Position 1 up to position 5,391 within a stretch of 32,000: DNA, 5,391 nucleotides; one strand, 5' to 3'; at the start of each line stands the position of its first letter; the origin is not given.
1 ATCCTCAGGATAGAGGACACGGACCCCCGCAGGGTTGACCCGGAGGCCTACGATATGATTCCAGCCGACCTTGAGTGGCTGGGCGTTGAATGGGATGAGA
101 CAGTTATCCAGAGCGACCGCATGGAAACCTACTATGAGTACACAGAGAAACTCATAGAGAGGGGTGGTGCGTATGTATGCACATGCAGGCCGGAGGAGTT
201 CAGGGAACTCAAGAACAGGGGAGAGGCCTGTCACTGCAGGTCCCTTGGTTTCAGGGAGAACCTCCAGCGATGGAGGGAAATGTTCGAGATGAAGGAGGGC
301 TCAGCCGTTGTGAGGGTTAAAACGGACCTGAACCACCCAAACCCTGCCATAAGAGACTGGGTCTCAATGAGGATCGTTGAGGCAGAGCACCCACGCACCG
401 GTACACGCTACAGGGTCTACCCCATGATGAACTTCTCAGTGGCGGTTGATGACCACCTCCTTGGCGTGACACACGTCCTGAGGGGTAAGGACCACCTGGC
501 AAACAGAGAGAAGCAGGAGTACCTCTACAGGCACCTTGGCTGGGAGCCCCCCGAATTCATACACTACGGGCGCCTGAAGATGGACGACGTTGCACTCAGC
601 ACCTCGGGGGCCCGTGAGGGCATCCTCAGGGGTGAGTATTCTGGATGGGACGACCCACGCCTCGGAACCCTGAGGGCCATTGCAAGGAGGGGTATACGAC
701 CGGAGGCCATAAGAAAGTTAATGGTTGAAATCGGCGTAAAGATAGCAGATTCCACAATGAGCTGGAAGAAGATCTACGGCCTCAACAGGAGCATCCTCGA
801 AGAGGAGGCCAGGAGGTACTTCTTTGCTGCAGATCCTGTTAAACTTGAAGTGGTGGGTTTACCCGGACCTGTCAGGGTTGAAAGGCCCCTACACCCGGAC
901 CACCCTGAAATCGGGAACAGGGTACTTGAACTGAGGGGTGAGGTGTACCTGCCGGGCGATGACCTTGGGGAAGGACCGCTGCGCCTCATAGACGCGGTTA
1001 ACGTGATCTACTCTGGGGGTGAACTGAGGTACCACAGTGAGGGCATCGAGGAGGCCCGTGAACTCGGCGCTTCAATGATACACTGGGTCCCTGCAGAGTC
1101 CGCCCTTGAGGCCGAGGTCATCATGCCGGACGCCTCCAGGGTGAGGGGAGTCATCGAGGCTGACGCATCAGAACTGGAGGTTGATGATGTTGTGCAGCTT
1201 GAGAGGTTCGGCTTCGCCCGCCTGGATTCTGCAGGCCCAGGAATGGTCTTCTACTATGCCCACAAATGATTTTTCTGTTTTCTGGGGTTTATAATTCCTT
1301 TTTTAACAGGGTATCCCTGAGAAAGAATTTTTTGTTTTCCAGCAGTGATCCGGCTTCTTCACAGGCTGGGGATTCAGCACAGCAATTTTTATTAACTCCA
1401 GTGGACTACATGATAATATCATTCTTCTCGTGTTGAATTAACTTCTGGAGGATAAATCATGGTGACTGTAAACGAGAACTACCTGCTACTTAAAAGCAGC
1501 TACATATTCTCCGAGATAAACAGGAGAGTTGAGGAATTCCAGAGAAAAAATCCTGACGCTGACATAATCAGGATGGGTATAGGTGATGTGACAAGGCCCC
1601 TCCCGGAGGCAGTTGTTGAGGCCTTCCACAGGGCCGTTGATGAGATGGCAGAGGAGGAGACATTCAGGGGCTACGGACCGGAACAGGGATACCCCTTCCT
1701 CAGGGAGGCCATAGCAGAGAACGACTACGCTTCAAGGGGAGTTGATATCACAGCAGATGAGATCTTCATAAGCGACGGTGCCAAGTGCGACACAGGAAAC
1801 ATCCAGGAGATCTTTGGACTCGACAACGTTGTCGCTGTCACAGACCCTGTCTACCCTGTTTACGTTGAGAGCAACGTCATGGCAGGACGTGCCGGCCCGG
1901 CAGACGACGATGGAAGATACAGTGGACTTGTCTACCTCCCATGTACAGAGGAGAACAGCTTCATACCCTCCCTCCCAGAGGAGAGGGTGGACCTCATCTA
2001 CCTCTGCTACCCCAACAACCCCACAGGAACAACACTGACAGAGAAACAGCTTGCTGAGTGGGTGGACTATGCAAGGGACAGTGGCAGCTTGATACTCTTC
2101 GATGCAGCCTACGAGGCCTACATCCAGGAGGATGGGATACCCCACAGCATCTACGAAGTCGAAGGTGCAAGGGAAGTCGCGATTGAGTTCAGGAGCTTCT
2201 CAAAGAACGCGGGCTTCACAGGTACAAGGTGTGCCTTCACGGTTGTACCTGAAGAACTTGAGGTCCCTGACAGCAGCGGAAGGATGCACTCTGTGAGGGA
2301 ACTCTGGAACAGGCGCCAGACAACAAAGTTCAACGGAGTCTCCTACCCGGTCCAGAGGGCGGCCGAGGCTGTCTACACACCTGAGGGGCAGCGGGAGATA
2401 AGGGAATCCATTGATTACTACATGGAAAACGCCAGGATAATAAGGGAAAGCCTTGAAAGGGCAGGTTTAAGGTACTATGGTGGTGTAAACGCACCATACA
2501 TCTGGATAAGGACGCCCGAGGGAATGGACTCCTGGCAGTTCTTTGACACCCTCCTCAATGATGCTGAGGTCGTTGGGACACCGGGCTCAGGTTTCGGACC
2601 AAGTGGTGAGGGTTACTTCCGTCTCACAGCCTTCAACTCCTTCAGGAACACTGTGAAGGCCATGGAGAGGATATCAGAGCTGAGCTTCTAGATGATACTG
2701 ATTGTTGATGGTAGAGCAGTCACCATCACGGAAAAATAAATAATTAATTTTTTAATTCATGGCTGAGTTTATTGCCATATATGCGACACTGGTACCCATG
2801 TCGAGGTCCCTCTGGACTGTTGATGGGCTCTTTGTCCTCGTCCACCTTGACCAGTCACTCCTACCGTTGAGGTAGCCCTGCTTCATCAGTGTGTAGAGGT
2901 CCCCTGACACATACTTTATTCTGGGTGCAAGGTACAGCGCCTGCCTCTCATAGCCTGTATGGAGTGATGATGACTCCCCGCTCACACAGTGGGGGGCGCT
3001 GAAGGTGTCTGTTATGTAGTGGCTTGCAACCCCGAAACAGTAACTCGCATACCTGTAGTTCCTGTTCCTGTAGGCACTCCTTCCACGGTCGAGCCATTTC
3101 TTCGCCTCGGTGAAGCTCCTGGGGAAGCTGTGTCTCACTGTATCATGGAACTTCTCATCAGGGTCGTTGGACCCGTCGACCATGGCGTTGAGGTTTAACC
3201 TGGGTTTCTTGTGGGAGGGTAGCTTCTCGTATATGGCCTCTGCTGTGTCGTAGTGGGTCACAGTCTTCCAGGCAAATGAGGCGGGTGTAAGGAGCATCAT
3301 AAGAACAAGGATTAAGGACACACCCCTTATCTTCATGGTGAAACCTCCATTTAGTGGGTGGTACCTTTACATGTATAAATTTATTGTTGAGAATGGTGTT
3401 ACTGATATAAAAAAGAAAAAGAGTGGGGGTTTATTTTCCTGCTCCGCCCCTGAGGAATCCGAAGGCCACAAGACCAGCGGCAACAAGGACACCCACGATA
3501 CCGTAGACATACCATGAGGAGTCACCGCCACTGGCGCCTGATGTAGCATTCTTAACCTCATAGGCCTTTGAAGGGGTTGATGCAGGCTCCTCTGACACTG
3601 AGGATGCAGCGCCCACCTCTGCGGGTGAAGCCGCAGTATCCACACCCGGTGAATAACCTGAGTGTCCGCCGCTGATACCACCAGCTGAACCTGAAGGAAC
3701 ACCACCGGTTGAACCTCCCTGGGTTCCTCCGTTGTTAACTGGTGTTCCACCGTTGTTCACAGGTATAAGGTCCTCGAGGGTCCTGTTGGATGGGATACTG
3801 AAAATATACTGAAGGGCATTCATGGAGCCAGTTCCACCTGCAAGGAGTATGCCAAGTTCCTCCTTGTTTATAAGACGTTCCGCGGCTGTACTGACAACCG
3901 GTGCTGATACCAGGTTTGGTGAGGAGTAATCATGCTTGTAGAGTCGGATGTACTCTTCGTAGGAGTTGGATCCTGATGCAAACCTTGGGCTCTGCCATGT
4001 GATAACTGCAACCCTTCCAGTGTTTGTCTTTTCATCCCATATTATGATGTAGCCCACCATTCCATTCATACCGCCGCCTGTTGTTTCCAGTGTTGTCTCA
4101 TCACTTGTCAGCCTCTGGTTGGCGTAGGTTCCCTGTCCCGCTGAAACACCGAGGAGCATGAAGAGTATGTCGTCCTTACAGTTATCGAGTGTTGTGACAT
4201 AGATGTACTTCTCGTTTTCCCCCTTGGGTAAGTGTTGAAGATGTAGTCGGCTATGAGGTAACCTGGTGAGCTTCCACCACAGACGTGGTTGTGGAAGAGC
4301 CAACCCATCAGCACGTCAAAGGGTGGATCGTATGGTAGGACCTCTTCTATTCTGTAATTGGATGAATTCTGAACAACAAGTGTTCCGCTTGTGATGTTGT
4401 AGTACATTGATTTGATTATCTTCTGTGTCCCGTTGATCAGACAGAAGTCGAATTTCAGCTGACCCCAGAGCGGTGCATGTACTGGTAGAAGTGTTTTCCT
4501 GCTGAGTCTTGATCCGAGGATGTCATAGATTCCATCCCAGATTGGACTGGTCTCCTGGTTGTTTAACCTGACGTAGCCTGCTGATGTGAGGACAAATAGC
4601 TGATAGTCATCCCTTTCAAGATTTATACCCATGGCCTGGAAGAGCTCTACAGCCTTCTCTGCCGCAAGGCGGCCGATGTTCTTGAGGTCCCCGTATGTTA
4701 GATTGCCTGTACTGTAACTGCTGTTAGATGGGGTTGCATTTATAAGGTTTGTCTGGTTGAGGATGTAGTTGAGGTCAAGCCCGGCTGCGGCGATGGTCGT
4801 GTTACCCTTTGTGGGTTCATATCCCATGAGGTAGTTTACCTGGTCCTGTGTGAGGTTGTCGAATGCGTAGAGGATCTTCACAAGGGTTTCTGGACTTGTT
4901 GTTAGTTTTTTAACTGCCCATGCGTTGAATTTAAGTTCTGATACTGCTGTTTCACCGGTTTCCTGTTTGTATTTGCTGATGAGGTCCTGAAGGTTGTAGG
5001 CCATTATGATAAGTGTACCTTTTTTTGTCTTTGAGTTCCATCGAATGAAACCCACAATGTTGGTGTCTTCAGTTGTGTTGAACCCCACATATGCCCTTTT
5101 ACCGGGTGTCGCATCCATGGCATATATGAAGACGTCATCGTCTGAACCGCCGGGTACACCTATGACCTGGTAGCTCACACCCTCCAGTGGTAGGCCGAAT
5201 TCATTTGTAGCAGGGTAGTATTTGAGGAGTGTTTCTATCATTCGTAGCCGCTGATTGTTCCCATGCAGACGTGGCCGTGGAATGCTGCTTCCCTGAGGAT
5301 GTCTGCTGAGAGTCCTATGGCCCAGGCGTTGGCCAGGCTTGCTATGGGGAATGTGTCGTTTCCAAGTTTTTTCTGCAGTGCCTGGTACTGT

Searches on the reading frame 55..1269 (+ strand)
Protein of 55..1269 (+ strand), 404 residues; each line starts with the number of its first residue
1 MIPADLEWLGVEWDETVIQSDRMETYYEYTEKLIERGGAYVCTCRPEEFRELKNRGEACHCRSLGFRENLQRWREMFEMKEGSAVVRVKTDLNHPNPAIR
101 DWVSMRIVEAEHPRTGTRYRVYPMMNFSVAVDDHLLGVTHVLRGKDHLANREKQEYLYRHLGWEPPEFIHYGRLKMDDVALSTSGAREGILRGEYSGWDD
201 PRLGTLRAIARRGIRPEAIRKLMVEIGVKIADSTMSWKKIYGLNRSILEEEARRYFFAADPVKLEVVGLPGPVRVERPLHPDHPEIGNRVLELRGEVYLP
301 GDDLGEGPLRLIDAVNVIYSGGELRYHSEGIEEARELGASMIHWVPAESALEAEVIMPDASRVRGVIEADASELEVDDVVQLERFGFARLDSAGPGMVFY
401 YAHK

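Call 89: search_protein_families(library=pfam, proteins=[window:55-1269:+], max_evalue=0.001)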
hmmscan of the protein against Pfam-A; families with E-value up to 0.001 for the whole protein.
window:55-1269:+ (404 aa): 3 families
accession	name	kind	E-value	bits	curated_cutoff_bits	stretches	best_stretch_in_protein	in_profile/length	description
PF00749.27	tRNA-synt_1c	-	9.8e-55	186.1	23.4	1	2-248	56-312/314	tRNA synthetases class I (E and Q), catalytic domain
PF03950.23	tRNA-synt_1c_C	-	5.1e-12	46.3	23.9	1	252-322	1-76/91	tRNA synthetases class I (E and Q), anti-codon binding domain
PF20974.2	tRNA-synt_1c_C2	-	2.9e-10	41.1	23.9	1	341-391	1-69/69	tRNA synthetases class I (E and Q), anti-codon binding domain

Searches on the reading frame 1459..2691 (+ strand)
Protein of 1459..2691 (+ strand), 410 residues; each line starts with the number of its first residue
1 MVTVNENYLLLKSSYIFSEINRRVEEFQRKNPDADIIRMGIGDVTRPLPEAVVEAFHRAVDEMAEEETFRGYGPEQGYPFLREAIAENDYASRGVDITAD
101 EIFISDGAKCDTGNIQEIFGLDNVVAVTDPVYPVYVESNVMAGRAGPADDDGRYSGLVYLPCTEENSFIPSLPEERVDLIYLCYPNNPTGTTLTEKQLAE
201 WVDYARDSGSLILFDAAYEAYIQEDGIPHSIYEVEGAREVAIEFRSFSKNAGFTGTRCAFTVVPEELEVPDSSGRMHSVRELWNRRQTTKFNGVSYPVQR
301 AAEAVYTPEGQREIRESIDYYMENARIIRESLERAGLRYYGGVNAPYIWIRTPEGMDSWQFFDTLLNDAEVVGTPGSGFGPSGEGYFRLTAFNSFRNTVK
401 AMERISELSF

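Call 89: search_protein_families(library=pfam, proteins=[window:1459-2691:+], max_evalue=0.001)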
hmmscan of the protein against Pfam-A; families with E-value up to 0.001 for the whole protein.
window:1459-2691:+ (410 aa): 1 family
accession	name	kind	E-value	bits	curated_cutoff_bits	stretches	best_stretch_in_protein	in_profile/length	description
PF00155.27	Aminotran_1_2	-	2.2e-33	116.4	19.7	2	173-391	141-346/361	Aminotransferase class I and II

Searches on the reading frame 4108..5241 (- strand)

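Call 89: search_protein_families(library=pfam, proteins=[window:4108-5241:-], max_evalue=0.001)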
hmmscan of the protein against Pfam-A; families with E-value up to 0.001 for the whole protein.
window:4108-5241:- (377 aa): 1 family
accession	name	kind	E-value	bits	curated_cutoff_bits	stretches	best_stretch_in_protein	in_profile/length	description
PF02663.19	FmdE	-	8.3e-07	29.6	22.9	0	316-362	1-41/133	FmdE, Molybdenum formylmethanofuran dehydrogenase operon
